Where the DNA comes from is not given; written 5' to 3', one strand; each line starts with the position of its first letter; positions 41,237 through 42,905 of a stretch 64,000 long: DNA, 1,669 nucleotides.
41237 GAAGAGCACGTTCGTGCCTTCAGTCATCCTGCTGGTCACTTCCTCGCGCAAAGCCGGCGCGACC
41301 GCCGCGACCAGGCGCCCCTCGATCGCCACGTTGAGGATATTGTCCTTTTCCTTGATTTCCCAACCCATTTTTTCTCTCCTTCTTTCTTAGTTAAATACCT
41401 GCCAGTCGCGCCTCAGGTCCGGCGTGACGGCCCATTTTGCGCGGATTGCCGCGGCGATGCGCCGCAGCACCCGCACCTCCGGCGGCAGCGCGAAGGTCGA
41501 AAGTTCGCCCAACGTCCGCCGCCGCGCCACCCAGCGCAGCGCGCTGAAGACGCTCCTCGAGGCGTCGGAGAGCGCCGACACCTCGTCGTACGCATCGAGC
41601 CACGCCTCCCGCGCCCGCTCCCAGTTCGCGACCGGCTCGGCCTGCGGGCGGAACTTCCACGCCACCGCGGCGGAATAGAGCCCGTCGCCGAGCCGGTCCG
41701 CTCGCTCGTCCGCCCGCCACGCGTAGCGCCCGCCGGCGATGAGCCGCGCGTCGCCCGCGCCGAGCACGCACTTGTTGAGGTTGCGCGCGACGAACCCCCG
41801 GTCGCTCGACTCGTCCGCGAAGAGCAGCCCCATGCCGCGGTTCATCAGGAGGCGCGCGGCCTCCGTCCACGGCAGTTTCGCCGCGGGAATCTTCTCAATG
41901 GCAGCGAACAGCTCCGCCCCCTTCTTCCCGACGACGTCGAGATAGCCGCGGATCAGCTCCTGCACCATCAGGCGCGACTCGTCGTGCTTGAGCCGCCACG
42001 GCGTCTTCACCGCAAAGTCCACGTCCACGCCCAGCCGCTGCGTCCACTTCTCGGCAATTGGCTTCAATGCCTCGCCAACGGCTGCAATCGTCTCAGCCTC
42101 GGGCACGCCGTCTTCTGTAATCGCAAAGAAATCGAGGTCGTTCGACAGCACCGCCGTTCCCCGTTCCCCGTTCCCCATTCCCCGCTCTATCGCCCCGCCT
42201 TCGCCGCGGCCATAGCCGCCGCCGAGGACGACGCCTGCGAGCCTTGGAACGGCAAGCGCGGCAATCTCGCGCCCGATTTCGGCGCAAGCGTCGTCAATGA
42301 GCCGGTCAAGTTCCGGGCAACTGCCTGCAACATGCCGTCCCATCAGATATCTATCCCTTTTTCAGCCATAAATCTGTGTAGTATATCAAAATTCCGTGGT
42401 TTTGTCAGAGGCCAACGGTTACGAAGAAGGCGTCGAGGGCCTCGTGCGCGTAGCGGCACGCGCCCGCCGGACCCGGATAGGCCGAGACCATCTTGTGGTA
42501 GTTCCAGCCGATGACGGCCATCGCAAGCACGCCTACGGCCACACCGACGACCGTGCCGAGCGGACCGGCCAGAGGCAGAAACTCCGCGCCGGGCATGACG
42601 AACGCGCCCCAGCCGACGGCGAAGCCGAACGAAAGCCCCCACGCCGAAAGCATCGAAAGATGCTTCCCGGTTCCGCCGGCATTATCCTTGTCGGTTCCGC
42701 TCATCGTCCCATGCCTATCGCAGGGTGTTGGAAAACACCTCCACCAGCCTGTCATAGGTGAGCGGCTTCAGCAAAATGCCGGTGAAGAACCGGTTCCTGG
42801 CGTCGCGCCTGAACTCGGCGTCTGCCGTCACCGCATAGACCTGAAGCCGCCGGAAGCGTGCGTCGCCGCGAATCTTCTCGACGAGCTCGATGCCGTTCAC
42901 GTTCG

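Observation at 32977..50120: EPS/capsule operon carries its own multi-input phosphorelay plus partner-switching module (4 Hpt-less hybrid kinases, free Hpt, REC-PP2C-GHKL kinase, STAS)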

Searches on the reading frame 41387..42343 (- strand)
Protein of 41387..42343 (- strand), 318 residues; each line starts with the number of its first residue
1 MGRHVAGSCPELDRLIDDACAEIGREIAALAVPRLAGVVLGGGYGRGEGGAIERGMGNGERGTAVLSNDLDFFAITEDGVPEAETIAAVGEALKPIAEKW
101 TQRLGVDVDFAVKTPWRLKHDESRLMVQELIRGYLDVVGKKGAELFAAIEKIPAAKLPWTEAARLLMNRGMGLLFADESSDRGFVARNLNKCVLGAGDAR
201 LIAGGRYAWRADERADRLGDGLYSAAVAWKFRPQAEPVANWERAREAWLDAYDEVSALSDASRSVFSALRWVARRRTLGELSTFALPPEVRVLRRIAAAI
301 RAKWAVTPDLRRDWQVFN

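Call 3: search_protein_families(library=pfam, proteins=[window:41387-42343:-], max_evalue=0.01)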
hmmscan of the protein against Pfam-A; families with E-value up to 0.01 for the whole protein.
window:41387-42343:- (318 aa): 0 families

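Call 15: search_protein_families(library=ncbifam, proteins=[window:41387-42343:-], max_evalue=0.01)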
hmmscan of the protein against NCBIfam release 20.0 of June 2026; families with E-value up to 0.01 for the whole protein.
window:41387-42343:- (318 aa): 0 families

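Call 21: find_homologous_proteins(query=window:41387-42343:-, max_evalue=0.001)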
Query window:41387-42343:- (318 aa): 976 proteins with E <= 0.001 among 8000 candidates; the best 120 are listed.
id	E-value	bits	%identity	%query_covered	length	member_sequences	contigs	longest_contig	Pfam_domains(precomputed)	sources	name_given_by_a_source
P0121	1.4e-195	667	96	100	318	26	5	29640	-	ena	-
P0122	6.3e-161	553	80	100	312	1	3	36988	-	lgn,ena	-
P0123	7.0e-161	553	78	100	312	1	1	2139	-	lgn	-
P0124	2.3e-160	551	78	100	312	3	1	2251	-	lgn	-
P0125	5.8e-159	547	77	100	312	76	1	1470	-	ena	-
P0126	5.4e-158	543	77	100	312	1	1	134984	-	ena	-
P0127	8.0e-158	543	77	100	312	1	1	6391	-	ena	-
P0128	1.6e-154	532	75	100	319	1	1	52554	-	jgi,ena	-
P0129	4.1e-153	527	78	100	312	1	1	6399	-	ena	-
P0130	1.8e-144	499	74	100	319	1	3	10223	-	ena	-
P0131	2.9e-138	479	85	80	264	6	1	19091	-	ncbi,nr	ncbi:MAG: hypothetical protein IKB52_03270, partial [Kiritimatiellae bacterium]|nr:hypothetical prot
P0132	2.9e-135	469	68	100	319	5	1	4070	-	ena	-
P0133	2.1e-130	453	64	100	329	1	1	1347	-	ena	-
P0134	2.6e-130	452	65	100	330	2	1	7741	-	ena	-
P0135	3.0e-130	452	64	100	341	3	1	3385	-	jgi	-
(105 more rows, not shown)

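Call 24: search_solved_structures(query=A2, max_evalue=10)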
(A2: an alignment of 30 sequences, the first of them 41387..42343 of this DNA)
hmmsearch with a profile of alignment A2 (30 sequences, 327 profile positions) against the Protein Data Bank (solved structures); distinct sequences matched with E-value up to 10: 0.

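Call 36: predict_structure(alignment_id=A2)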
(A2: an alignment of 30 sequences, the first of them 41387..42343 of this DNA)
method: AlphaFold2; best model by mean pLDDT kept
length: 318 residues; sequences in the alignment: 30
mean_pLDDT: 92.5   pTM: 0.88
mean pLDDT of the five models: 92.5, 91.3, 89.7, 89.3, 89.1
residues with pLDDT >= 90: 254; 70-90: 56; 50-70: 7; < 50: 1
segments of 3 or more residues with pLDDT < 50: none
pLDDT, mean of each block of 10 residues (from residue 1): 83 95 98 98 92 68 86 96 94 98 96 96 95 97 97 95 96 96 95 98 96 96 96 92 98 92 82 78 84 95 93 89
secondary structure, 60 per line:
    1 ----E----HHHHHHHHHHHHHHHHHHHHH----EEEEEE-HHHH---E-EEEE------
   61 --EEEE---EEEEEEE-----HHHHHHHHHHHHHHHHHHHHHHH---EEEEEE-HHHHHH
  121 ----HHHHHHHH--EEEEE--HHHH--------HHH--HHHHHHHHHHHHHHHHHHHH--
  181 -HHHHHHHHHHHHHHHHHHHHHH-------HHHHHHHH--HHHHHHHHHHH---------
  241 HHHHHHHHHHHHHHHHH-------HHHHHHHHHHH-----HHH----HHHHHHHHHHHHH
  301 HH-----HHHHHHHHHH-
elements in order: H10-30 E35-40 H42-45 E51-54 E63-66 E70-76 H82-104 E108-113 H115-120 H125-132 E135-139 H142-145 H159-178 H182-203 H211-218 H221-231 H241-257 H265-275 H288-302 H308-317

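Call 39: fold_search(model_id=the predicted structure, library=pdb)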
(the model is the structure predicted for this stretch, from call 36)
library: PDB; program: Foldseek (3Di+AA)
matches with E <= 10: 573; with E <= 0.001: 16
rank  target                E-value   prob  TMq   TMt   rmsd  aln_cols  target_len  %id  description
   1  9dbh_A                1.0e-04  1.00  0.42  0.58   7.8       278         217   16  Structure of Hailong HalB in complex with oligodeoxyadenylate (released 2025-05-07)
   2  6xz0                  1.0e-04  1.00  0.43  0.51   7.5       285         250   12  Crystal structure of spectinomycin adenyltransferase AAD(9) from Enterococcus faecialis with spectinomycin (released 2020-04-15)
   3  9dbj_D                1.1e-04  1.00  0.42  0.57   8.1       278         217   16  Structure of Hailong HalB R164A mutant with non-hydrolyzable dATP (released 2025-05-07)
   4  9dbj_A                1.4e-04  1.00  0.42  0.57   8.1       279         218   16  Structure of Hailong HalB R164A mutant with non-hydrolyzable dATP (released 2025-05-07)
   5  9dbj_C                2.0e-04  1.00  0.41  0.55   8.2       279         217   17  Structure of Hailong HalB R164A mutant with non-hydrolyzable dATP (released 2025-05-07)
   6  9dbj_E                2.9e-04  1.00  0.41  0.55   8.5       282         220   16  Structure of Hailong HalB R164A mutant with non-hydrolyzable dATP (released 2025-05-07)
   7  6sxj                  3.0e-04  1.00  0.35  0.41   8.7       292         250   13  Crystal structure of spectinomycin adenyltransferase AAD(9) from Enterococcus faecialis (released 2020-04-15)
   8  9dbj_F                5.1e-04  1.00  0.41  0.57   8.2       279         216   16  Structure of Hailong HalB R164A mutant with non-hydrolyzable dATP (released 2025-05-07)
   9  7uy4_B                5.1e-04  1.00  0.46  0.55   6.0       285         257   13  Aminoglycoside-modifying enzyme ANT-3,9 in complex with spectinomycin and AMP-PNP (released 2023-05-10)
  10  5luh_B                5.1e-04  1.00  0.41  0.47   8.3       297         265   14  AadA E87Q in complex with ATP, calcium and streptomycin (released 2018-01-17)
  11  9dbh_B                5.6e-04  1.00  0.39  0.53   8.4       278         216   17  Structure of Hailong HalB in complex with oligodeoxyadenylate (released 2025-05-07)
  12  6fzb_B                6.2e-04  1.00  0.42  0.49   7.6       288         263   14  AadA in complex with ATP, magnesium and streptomycin (released 2018-06-13)
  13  5luh_A                6.2e-04  1.00  0.41  0.47   8.3       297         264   14  AadA E87Q in complex with ATP, calcium and streptomycin (released 2018-01-17)
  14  9dbi_D                6.9e-04  1.00  0.42  0.58   7.7       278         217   15  Structure of Hailong HalB D21A/D23A mutant (released 2025-05-07)
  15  5lpa_A                7.3e-04  1.00  0.45  0.52   7.7       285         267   14  AadA E87Q in complex with ATP, calcium and dihydrostreptomycin (released 2018-01-17)
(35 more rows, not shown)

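Call 59: search_protein_representatives(alignment_id=A2)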
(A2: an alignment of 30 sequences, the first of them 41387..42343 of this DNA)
Query: 30 sequences, 327 profile positions. Proteins with E-value up to 0.001 (for the whole library): 1144; up to 1e-10: 639; up to 1e-30: 131. The best 150 are listed.
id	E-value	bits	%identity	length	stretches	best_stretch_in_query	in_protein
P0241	2.6e-155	532.9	-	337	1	1-327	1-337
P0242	3.8e-107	374.5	-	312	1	1-220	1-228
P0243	3.8e-93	328.5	-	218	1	111-327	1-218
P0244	3.8e-80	285.8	-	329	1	10-327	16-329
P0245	4.1e-80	285.7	-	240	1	1-187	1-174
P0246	1.9e-79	283.5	-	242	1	1-187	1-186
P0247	1.5e-78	280.6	-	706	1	10-327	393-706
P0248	6.2e-77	275.2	-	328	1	7-327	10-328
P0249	1.1e-75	271.1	-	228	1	1-165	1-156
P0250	1.9e-75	270.4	-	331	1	5-317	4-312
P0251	9.9e-75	268.0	-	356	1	7-327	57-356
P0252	1.1e-72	261.2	-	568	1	18-327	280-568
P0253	1.2e-72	261.1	-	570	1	12-327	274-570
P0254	1.5e-71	257.6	-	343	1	13-327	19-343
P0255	2.3e-70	253.7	-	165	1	1-168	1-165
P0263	1.2e-59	218.5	-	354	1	8-327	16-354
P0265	2.5e-58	214.1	-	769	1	12-327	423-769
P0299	6.3e-44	166.8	-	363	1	15-224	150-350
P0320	1.2e-38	149.4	-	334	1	4-327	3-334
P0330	2.3e-36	141.9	-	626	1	34-327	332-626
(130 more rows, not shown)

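Call 60: search_protein_families(library=pfam, proteins=[P0247, P0252, P0253, P0265, P0330, P0299, P0244, P0263], max_evalue=0.01)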
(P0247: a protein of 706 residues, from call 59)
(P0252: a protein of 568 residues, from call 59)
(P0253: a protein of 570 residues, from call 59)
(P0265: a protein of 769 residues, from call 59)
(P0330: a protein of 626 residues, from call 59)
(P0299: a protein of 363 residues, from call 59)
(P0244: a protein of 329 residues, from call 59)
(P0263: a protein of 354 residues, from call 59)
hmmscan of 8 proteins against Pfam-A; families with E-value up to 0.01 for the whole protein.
P0247 (706 aa): 5 families
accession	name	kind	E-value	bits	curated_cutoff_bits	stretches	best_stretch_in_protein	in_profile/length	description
PF00132.30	Hexapep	-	2.5e-08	33.7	27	2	151-184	1-34/36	Bacterial transferase hexapeptide (six repeats)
PF25084.1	LbH_EIF2B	-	1.1e-05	25.9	54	1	151-230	21-98/105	EIF2B subunit epsilon LbH domain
PF25087.1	GMPPB_C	-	0.0012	19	39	1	164-214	5-55/110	GMPPB C-terminal domain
PF25247.1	LbH_GLGC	-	0.0059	17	27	0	148-182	70-103/135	GLGC left-handed parallel beta-helix domain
PF14602.12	Hexapep_2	-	0.0065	16.6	27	0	169-202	1-32/34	Hexapeptide repeat of succinyl-transferase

P0252 (568 aa): 3 families
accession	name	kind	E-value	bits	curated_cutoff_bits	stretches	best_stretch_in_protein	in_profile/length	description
PF25084.1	LbH_EIF2B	-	4.4e-12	46.4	54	1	148-220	4-76/105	EIF2B subunit epsilon LbH domain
PF24894.1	Hexapep_GlmU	-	3.2e-08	34.1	23.3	2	176-220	28-72/104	GlmU-like, C-terminal hexapeptide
PF00132.30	Hexapep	-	3.6e-05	23.7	27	1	147-181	1-35/36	Bacterial transferase hexapeptide (six repeats)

P0253 (570 aa): 3 families
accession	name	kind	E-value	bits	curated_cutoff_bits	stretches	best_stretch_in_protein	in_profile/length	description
PF00132.30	Hexapep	-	7.4e-05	22.7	27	0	166-193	2-29/36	Bacterial transferase hexapeptide (six repeats)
PF25084.1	LbH_EIF2B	-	0.0043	17.5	54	1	153-220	9-75/105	EIF2B subunit epsilon LbH domain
PF01909.29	NTP_transf_2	-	0.0063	17.3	21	0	297-366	14-79/93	Nucleotidyltransferase domain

P0265 (769 aa): 3 families
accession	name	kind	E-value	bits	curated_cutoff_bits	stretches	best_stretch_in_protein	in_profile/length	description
PF25084.1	LbH_EIF2B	-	1.4e-07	31.9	54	1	184-264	2-81/105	EIF2B subunit epsilon LbH domain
PF00132.30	Hexapep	-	0.00023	21.2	27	0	186-218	2-34/36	Bacterial transferase hexapeptide (six repeats)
PF24894.1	Hexapep_GlmU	-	0.0025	18.3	23.3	0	222-267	35-80/104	GlmU-like, C-terminal hexapeptide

P0330 (626 aa): 2 families
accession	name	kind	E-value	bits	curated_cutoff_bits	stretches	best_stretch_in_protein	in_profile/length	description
PF00132.30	Hexapep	-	2.8e-08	33.6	27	1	196-231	1-36/36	Bacterial transferase hexapeptide (six repeats)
PF25084.1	LbH_EIF2B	-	4.5e-05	23.8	54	1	186-251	11-75/105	EIF2B subunit epsilon LbH domain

P0299 (363 aa): 0 families

P0244 (329 aa): 1 family
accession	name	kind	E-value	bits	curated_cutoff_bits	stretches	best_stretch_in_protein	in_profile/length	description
PF01909.29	NTP_transf_2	-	0.0019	19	21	0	61-116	24-77/93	Nucleotidyltransferase domain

P0263 (354 aa): 0 families

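Call 62: find_encoding_contigs(protein=P0252, flank=10000, max_places=3)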
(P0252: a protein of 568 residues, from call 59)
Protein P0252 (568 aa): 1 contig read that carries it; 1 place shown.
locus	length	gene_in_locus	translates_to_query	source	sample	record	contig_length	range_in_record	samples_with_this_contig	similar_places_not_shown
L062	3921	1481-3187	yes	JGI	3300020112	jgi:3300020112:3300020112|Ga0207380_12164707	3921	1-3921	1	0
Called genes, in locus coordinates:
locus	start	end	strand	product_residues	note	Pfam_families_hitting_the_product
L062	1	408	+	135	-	?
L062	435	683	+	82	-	PF01627:Hpt (weak)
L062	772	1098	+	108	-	PF02397:Bac_transf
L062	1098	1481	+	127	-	PF02397:Bac_transf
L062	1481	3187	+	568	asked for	PF24894:Hexapep_GlmU (faint), PF25084:LbH_EIF2B, PF25087:GMPPB_C (weak)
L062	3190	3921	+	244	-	?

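Call 63: find_encoding_contigs(protein=P0265, flank=10000, max_places=2)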
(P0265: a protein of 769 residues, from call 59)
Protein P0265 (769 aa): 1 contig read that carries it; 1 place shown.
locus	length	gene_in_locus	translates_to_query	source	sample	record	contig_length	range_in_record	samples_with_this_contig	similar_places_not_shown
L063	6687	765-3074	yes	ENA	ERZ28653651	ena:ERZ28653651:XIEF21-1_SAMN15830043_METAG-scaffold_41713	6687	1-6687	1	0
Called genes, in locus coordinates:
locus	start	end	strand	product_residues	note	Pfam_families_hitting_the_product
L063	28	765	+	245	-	PF02397:Bac_transf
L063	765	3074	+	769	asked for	PF25084:LbH_EIF2B (weak), PF25087:GMPPB_C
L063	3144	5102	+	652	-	-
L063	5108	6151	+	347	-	PF02563:Poly_export, PF10531:SLBB (weak), PF22461:SLBB_2 (faint)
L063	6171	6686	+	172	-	?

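Call 64: find_encoding_contigs(protein=P0263, flank=10000, max_places=2)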
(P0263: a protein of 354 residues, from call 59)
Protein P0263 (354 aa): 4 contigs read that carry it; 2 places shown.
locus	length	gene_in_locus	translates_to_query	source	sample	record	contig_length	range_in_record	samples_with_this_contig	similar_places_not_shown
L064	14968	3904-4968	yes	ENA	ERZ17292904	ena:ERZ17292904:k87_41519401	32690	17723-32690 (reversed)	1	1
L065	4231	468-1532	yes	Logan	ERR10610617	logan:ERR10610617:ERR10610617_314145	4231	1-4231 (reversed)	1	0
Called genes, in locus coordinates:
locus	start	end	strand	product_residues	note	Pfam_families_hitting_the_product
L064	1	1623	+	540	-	?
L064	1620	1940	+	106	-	PF01627:Hpt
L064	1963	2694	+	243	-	PF02397:Bac_transf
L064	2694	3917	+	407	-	PF25084:LbH_EIF2B, PF25087:GMPPB_C (weak)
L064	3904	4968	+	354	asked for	-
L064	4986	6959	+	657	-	-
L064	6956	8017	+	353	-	PF02563:Poly_export, PF10531:SLBB (faint), PF22461:SLBB_2 (weak)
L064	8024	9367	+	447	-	PF04932:Wzy_C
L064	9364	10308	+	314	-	-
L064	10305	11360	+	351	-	PF00535:Glycos_transf_2, PF10111:Glyco_tranf_2_2, PF13641:Glyco_tranf_2_3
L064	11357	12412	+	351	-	PF00535:Glycos_transf_2, PF10111:Glyco_tranf_2_2 (weak), PF13641:Glyco_tranf_2_3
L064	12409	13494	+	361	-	PF00535:Glycos_transf_2, PF10111:Glyco_tranf_2_2, PF13641:Glyco_tranf_2_3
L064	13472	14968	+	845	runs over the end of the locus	PF02927:CelD_N, PF00759:Glyco_hydro_9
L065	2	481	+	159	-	?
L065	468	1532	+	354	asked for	-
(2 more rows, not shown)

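Call 65: find_encoding_contigs(protein=P0320, flank=10000, max_places=2)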
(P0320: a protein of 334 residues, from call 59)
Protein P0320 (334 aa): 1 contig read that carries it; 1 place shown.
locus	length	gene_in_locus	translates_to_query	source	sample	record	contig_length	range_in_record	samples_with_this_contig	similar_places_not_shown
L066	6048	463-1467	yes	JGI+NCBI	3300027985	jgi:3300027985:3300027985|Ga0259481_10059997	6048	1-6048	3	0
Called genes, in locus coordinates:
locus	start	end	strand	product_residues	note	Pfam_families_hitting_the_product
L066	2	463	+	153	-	?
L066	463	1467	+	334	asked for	-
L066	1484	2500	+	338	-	-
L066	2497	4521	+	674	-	-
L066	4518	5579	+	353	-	PF02563:Poly_export, PF10531:SLBB (weak), PF22461:SLBB_2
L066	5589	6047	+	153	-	?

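Call 73: find_related_loci(query=A5, collection=metagenome_contigs, flank=10000)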
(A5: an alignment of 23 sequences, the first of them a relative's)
Query A5 (354 aa) in metagenome_contigs; peptide patterns used: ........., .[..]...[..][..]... (x = any residue, [..] = any of these).
600 stretches matched a pattern (row limit reached: there are more); 462 encode a relative of the query (tblastn E <= 1e-3); the best 80 are kept; 80 distinct loci.
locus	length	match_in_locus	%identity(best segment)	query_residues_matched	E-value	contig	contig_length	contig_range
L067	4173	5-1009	51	20-354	5e-93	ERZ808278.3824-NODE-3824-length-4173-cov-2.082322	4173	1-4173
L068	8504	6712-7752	41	10-354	1e-71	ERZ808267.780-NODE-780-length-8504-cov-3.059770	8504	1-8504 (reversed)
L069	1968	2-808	46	91-354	9e-69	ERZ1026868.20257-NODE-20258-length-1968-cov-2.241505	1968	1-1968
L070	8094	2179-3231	39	11-354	9e-63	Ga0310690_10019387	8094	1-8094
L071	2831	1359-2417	41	5-354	8e-63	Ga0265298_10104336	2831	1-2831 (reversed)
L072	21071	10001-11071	39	1-354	3e-62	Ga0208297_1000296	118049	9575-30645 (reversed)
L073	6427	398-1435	41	10-353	1e-61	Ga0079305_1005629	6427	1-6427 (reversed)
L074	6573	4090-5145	39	6-354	2e-60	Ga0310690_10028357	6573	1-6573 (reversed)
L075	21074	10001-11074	40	8-354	6e-60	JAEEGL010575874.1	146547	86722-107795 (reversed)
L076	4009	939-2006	39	2-354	5e-59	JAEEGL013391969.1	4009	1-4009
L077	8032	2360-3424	40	3-354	9e-59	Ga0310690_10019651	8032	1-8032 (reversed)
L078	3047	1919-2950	40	12-354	1e-58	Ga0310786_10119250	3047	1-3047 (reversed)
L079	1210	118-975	43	12-296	6e-62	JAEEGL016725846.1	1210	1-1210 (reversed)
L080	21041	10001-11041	40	12-354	5e-58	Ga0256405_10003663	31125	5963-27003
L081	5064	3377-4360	39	12-334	6e-58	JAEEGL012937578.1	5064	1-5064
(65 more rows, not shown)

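Call 80: search_protein_families(library=pfam, proteins=[window:41387-42343:-], max_evalue=5)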
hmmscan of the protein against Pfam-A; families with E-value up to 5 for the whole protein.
window:41387-42343:- (318 aa): 1 family
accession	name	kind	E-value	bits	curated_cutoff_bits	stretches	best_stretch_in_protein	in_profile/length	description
PF01909.29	NTP_transf_2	-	0.046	14.6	21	1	61-117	25-78/93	Nucleotidyltransferase domain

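Call 93: search_protein_families(library=padloc, proteins=[window:41387-42343:-], max_evalue=0.01)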
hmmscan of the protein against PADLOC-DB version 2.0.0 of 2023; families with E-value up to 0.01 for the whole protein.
window:41387-42343:- (318 aa): 0 families

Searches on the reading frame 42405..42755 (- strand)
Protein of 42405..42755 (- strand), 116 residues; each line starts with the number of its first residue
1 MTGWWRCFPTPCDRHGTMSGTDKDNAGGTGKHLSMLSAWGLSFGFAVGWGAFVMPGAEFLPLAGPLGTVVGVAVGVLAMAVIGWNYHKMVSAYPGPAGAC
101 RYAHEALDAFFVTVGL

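Call 9: search_protein_families(library=pfam, proteins=[window:42405-42755:-], max_evalue=0.01)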
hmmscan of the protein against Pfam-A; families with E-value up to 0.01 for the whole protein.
window:42405-42755:- (116 aa): 0 families
